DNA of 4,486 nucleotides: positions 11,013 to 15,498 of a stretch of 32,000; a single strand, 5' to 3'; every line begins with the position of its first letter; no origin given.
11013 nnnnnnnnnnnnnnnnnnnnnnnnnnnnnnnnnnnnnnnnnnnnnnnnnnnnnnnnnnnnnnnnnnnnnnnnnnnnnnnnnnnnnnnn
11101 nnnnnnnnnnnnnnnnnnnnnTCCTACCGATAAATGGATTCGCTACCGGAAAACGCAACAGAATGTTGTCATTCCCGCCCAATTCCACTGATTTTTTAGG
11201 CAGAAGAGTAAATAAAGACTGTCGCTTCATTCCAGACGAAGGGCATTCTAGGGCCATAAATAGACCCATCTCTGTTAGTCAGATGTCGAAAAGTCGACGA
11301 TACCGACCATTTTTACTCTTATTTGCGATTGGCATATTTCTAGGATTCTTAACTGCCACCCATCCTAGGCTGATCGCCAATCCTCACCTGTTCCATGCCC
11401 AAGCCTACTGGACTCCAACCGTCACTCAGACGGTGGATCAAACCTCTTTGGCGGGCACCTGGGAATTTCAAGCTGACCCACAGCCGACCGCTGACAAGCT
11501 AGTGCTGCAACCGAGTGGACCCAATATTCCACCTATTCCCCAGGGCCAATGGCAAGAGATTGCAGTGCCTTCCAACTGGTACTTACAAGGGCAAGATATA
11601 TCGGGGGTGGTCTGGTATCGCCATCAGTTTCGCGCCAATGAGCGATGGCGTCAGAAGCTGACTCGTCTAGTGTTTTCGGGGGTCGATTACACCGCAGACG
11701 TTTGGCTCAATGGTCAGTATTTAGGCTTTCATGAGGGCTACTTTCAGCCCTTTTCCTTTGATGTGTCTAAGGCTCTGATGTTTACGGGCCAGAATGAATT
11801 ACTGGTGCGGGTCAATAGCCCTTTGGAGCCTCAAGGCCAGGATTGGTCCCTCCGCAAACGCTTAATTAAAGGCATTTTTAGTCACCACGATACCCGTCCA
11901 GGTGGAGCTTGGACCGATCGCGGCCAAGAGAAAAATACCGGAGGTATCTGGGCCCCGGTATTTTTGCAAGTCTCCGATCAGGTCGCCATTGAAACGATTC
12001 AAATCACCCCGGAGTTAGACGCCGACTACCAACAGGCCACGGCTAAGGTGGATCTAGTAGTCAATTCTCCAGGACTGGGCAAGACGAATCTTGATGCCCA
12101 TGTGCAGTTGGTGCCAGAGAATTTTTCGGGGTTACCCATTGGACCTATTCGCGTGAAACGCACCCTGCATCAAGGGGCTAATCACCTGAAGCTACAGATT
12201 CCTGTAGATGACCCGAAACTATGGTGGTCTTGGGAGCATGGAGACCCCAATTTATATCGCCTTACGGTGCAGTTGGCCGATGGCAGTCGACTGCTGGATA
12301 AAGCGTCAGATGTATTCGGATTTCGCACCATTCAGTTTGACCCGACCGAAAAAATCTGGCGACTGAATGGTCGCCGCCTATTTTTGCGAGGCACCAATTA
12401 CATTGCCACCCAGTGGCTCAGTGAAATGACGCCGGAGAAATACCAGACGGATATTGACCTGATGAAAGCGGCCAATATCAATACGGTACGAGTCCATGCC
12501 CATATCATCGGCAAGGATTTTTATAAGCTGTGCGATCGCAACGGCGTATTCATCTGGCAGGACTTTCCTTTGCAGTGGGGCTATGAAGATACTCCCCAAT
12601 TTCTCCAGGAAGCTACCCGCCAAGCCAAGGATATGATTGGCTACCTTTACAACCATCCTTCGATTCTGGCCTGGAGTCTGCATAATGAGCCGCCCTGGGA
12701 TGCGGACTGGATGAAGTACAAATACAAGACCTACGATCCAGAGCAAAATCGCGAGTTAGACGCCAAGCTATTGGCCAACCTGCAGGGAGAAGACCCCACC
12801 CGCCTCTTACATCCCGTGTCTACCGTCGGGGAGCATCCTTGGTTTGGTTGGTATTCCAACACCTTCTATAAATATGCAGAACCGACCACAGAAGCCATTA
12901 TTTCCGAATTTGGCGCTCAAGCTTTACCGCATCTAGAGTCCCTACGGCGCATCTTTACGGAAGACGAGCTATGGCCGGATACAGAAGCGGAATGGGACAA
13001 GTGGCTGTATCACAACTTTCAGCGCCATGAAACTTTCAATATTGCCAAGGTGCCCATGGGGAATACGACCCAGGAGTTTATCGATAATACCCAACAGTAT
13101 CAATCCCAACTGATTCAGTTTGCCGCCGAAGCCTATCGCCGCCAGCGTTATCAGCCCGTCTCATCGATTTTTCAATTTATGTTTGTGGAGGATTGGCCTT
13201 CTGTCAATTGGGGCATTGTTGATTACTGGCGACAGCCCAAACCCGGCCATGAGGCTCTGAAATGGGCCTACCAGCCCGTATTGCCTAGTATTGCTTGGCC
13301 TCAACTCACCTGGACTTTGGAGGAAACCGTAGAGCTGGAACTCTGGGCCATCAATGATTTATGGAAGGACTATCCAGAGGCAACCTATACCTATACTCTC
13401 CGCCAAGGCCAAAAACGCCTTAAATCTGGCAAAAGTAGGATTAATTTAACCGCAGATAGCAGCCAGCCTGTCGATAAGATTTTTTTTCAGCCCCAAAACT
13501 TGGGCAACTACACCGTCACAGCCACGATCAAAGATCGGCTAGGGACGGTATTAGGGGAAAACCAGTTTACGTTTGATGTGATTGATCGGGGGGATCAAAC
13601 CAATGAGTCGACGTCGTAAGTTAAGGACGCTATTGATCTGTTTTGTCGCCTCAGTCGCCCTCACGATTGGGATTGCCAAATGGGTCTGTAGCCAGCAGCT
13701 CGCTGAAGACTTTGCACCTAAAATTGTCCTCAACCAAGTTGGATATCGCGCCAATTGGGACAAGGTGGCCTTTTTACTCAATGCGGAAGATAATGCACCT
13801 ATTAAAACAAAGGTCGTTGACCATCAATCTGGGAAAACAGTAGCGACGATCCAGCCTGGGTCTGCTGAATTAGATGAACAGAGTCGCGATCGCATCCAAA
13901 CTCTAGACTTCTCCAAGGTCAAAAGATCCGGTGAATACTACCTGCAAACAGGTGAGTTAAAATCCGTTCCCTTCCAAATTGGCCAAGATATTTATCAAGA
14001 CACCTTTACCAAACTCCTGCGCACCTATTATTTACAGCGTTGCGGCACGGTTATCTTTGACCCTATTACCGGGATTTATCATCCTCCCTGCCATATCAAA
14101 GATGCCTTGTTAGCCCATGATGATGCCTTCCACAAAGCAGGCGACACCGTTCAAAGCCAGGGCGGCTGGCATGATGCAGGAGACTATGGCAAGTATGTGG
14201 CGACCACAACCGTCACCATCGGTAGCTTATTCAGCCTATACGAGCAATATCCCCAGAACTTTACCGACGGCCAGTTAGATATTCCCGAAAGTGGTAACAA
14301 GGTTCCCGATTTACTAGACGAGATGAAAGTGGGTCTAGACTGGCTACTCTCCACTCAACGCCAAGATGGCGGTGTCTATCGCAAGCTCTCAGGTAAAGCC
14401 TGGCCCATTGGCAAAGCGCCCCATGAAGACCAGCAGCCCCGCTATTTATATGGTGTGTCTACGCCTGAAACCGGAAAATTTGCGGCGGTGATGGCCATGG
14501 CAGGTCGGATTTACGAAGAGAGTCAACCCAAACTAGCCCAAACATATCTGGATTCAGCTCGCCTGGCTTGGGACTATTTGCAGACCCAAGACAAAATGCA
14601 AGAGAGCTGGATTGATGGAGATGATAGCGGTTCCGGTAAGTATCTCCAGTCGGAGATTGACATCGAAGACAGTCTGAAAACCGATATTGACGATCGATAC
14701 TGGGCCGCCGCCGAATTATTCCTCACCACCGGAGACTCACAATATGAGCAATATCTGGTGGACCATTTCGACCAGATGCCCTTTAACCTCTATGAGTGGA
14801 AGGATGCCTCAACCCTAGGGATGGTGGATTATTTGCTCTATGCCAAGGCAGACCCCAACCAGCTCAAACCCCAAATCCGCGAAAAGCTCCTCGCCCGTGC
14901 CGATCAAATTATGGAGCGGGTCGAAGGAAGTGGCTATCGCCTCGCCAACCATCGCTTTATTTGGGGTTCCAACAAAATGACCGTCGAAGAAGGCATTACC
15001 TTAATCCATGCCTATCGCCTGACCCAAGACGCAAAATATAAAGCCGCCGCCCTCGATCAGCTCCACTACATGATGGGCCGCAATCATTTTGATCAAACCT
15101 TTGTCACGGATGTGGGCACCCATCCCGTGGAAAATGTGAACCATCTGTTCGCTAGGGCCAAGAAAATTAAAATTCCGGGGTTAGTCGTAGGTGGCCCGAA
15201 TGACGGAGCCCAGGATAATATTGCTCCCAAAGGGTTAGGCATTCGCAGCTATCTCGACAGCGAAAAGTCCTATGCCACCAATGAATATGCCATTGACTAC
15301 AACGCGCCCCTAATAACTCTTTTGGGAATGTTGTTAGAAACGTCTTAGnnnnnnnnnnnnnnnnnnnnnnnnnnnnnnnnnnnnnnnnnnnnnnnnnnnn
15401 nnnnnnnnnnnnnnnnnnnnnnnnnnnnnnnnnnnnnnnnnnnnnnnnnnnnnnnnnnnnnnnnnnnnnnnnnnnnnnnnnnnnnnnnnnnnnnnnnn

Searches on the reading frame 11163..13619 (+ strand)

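Call 4: search_protein_families(library=pfam, proteins=[window:11163-13619:+], max_evalue=0.01)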
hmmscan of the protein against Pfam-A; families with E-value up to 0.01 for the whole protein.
window:11163-13619:+ (818 aa): 6 families
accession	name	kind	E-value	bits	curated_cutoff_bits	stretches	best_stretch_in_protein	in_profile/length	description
PF00703.27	Glyco_hydro_2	-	2.5e-15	57.6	23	1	274-388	1-109/109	Glycosyl hydrolases family 2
PF02837.24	Glyco_hydro_2_N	-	5.1e-15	56.3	28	1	95-217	3-133/169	Glycosyl hydrolases family 2, sugar binding domain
PF02836.23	Glyco_hydro_2_C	-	1.6e-13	50.9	21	1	400-583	9-176/302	Glycosyl hydrolases family 2, TIM barrel domain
PF22666.2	Glyco_hydro_2_N2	-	2.5e-13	50.8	27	1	150-228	50-128/167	Glycosyl hydrolase 2 galactose-binding domain-like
PF17786.7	Mannosidase_ig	-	9.9e-05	23.2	23.4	1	724-805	2-87/91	Mannosidase Ig/CBM-like domain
PF13364.12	BetaGal_ABD2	-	0.00039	21.6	23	1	146-217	33-106/112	Beta-galactosidase second all-beta domain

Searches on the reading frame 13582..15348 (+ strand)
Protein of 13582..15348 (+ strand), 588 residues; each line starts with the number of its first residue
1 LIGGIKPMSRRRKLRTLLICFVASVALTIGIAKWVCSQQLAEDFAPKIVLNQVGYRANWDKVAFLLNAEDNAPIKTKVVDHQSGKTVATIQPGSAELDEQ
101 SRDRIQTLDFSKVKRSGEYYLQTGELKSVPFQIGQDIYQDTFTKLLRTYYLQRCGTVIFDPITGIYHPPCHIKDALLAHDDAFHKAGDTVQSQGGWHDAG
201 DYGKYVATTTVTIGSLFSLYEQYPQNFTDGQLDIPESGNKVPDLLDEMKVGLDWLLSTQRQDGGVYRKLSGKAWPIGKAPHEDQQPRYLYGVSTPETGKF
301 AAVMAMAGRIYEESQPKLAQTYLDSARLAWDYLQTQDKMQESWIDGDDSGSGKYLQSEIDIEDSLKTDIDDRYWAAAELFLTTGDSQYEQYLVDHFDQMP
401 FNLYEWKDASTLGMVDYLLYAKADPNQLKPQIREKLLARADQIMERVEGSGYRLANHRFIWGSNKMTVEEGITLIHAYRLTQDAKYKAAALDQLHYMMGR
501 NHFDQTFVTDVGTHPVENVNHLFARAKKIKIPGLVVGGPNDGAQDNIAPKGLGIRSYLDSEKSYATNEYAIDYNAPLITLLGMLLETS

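Call 5: search_protein_families(library=ncbifam, proteins=[window:13582-15348:+], max_evalue=0.01)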
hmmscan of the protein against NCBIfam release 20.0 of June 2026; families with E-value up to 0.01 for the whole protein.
window:13582-15348:+ (588 aa): 1 family
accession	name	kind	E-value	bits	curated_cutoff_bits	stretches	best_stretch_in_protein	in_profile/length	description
NF049990.1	CellobisidaseCelK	equivalog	4.2e-67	227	1700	1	46-579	212-803/889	cellulose 1,4-beta-cellobiosidase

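Call 8: search_protein_families(library=pfam, proteins=[window:13582-15348:+], max_evalue=0.001)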
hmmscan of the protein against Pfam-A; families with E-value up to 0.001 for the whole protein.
window:13582-15348:+ (588 aa): 2 families
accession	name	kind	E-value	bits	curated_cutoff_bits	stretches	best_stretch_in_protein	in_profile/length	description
PF00759.25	Glyco_hydro_9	-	4.7e-80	270.5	27.7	1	138-581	1-444/444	Glycosyl hydrolase family 9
PF02927.20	CelD_N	-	4.2e-22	79.1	24.6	1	45-127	3-85/86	Cellulase N-terminal ig-like domain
